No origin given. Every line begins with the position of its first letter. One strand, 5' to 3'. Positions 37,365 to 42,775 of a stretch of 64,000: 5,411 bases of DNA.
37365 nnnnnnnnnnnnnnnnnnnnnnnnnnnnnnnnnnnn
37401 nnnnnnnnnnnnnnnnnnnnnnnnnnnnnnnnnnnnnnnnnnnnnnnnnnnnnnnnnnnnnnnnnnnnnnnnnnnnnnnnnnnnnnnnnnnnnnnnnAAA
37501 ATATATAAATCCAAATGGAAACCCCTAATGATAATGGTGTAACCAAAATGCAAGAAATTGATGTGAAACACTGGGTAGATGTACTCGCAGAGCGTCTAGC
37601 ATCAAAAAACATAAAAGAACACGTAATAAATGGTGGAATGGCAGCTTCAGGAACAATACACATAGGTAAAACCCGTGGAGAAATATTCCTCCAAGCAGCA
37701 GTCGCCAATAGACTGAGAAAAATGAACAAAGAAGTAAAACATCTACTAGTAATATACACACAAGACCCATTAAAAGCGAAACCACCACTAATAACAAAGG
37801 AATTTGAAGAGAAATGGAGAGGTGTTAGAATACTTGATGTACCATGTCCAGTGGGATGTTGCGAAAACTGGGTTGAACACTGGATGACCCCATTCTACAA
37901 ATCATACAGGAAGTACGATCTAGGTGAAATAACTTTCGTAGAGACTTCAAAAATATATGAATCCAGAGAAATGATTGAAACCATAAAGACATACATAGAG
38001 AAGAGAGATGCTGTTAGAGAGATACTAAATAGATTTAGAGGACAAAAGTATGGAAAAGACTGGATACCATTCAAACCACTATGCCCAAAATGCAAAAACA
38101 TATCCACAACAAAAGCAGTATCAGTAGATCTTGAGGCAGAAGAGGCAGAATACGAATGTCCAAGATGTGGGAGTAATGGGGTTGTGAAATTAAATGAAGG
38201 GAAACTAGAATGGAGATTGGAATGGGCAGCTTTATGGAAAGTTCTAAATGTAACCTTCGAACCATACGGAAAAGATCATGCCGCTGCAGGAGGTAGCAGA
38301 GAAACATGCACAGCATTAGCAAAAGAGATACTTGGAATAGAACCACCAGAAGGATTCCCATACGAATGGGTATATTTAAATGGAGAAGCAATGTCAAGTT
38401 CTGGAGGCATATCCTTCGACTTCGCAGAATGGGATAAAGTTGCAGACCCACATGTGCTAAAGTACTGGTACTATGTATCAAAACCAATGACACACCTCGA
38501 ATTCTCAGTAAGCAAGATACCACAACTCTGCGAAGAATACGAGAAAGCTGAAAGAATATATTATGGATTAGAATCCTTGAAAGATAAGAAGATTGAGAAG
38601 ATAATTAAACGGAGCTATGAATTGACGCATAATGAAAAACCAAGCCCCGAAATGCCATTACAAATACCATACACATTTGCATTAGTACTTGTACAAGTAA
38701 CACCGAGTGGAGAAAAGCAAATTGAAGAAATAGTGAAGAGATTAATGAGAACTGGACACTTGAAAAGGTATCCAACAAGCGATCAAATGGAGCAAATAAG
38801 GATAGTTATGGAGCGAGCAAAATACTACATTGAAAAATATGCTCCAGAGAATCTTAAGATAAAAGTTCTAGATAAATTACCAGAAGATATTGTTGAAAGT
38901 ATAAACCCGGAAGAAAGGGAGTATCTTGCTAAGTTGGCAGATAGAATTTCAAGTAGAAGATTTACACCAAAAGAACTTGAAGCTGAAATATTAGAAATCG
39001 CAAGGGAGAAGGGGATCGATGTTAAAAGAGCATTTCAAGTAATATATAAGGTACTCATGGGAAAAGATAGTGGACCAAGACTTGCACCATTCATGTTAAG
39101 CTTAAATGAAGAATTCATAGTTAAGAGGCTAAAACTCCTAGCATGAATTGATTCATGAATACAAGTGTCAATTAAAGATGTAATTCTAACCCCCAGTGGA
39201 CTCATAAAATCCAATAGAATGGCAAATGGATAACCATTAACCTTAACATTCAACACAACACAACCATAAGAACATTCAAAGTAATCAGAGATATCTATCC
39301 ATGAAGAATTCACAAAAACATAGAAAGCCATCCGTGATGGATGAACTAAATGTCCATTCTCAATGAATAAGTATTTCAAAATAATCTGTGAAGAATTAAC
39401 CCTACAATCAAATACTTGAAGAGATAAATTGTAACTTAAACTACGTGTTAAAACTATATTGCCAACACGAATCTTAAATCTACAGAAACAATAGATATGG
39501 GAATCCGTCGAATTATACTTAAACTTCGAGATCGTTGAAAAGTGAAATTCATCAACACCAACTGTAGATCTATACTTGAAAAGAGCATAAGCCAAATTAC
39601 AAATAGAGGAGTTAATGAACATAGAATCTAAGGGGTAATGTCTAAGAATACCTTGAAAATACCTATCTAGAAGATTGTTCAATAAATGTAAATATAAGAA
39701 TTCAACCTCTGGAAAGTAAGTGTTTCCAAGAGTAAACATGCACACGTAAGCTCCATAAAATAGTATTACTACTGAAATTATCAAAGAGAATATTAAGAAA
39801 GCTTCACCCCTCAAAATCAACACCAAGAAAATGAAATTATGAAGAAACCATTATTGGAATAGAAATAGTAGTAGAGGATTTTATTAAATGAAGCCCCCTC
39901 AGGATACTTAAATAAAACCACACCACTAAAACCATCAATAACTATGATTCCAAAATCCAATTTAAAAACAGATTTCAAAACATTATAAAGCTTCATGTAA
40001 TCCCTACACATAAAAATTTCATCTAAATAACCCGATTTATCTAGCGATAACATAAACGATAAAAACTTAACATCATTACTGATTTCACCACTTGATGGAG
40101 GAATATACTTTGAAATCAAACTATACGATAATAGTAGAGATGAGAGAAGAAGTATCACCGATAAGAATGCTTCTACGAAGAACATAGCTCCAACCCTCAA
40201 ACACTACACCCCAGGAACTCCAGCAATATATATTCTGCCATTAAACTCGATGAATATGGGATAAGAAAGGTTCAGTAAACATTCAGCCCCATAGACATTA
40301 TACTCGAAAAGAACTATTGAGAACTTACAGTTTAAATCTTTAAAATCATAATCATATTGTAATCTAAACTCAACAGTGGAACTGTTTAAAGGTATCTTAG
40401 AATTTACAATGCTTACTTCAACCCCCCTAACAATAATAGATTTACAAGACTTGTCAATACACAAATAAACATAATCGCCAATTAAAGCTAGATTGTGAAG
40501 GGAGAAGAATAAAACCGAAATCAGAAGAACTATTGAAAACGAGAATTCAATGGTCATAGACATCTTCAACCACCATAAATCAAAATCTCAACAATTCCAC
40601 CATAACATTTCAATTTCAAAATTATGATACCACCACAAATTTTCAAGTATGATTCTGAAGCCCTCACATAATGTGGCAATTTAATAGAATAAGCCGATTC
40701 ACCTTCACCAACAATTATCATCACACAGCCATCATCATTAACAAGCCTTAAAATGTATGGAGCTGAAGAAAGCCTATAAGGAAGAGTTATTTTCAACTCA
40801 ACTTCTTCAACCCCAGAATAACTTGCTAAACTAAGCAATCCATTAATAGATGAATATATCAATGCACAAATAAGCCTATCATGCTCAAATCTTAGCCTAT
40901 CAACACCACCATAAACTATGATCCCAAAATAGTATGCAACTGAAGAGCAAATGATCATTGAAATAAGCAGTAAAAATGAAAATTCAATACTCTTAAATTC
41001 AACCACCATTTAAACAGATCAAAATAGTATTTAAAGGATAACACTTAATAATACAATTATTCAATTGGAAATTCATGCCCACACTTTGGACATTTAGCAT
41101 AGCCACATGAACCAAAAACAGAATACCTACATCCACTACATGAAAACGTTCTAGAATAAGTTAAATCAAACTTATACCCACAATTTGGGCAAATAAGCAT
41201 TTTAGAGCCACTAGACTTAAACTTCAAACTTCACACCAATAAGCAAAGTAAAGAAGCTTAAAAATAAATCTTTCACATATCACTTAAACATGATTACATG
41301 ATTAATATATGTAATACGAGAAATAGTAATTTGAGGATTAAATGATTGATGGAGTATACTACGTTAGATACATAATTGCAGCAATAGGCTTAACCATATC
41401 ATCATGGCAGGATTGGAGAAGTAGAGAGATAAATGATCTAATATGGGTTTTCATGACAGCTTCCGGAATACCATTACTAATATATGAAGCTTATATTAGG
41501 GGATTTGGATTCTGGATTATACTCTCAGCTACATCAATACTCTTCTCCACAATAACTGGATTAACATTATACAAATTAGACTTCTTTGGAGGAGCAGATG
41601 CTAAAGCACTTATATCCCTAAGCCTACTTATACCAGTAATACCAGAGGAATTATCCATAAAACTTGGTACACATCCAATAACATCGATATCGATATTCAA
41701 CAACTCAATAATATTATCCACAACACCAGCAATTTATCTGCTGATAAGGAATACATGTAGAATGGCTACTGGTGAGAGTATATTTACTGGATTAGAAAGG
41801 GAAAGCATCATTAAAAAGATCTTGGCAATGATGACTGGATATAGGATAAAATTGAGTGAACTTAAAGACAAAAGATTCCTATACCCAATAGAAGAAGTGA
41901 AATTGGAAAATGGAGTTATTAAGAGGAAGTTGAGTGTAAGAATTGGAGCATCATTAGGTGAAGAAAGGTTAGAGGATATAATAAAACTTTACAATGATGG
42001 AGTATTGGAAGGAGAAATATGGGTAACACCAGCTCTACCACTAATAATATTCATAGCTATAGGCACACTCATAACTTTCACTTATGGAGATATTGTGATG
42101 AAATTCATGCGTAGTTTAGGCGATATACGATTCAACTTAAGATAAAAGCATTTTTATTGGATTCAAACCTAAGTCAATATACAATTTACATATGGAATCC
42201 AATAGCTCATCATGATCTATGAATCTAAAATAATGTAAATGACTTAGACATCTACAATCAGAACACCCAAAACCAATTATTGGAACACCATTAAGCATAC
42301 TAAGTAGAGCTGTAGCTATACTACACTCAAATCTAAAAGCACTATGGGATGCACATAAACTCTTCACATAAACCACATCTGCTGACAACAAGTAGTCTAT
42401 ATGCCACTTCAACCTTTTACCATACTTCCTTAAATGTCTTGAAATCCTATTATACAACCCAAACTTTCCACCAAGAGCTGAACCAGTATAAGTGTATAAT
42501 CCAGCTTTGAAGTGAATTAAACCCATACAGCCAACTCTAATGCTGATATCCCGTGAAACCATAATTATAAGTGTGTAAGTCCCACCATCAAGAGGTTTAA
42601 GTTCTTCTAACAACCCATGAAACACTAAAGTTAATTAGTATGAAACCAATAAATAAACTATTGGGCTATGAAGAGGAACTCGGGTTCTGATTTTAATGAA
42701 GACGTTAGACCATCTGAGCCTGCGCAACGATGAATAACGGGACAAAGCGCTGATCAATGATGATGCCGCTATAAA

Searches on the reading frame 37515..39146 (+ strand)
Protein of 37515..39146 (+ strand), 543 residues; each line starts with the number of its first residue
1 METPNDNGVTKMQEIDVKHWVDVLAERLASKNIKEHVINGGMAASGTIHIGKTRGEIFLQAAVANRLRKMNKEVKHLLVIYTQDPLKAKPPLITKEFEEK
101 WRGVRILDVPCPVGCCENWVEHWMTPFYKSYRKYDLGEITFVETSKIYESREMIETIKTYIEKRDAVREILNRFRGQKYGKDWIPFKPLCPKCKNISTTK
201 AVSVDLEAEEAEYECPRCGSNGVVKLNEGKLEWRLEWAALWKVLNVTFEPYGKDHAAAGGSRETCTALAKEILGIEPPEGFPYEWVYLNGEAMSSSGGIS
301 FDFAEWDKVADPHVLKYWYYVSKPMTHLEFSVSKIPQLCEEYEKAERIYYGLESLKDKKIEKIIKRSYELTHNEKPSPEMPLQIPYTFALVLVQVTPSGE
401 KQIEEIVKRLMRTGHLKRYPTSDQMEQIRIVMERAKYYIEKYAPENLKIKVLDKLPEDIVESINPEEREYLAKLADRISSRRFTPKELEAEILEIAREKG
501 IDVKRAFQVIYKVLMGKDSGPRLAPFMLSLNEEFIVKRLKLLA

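Call 15: search_protein_families(library=pfam, proteins=[window:37515-39146:+], max_evalue=0.001)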
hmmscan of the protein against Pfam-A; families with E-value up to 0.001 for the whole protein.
window:37515-39146:+ (543 aa): 2 families
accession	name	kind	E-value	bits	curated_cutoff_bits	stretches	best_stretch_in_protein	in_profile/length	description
PF01921.24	tRNA-synt_1f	-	1e-96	324.5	27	1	18-372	1-358/360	tRNA synthetases class I (K)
PF19269.4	Anticodon_2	-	2.1e-07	31.9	23.6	1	461-540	58-138/141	Anticodon binding domain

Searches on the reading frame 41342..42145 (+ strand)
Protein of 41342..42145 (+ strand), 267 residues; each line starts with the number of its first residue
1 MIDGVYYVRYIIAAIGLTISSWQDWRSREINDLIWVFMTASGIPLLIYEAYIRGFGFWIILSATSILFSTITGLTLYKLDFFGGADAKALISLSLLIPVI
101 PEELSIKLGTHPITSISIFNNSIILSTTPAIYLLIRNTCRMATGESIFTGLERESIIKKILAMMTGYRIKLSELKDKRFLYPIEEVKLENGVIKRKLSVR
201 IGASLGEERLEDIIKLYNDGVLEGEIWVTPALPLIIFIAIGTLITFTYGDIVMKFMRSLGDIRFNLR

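Call 15: search_protein_families(library=pfam, proteins=[window:41342-42145:+], max_evalue=0.001)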
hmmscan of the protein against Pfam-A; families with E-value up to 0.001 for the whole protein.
window:41342-42145:+ (267 aa): 2 families
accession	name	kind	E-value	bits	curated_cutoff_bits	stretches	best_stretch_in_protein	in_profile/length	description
PF06847.16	Arc_PepC_II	-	1.2e-20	74.3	29.9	1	158-251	1-93/93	Archaeal Peptidase A24 C-terminus Type II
PF01478.23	Peptidase_A24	-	6.6e-09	36.6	26.5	1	12-99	2-85/104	Type IV leader peptidase family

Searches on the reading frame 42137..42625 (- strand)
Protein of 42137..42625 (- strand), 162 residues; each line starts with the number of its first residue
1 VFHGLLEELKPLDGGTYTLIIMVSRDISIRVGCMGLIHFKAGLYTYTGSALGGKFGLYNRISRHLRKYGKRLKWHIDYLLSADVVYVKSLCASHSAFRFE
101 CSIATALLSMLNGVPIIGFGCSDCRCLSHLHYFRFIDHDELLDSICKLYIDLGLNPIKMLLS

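Call 15: search_protein_families(library=pfam, proteins=[window:42137-42625:-], max_evalue=0.001)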
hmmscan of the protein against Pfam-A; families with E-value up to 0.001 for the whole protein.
window:42137-42625:- (162 aa): 1 family
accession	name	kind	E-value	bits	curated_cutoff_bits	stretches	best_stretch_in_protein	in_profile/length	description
PF01986.22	DUF123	-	3.1e-26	92.1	25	1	37-132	1-95/95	Domain of unknown function DUF123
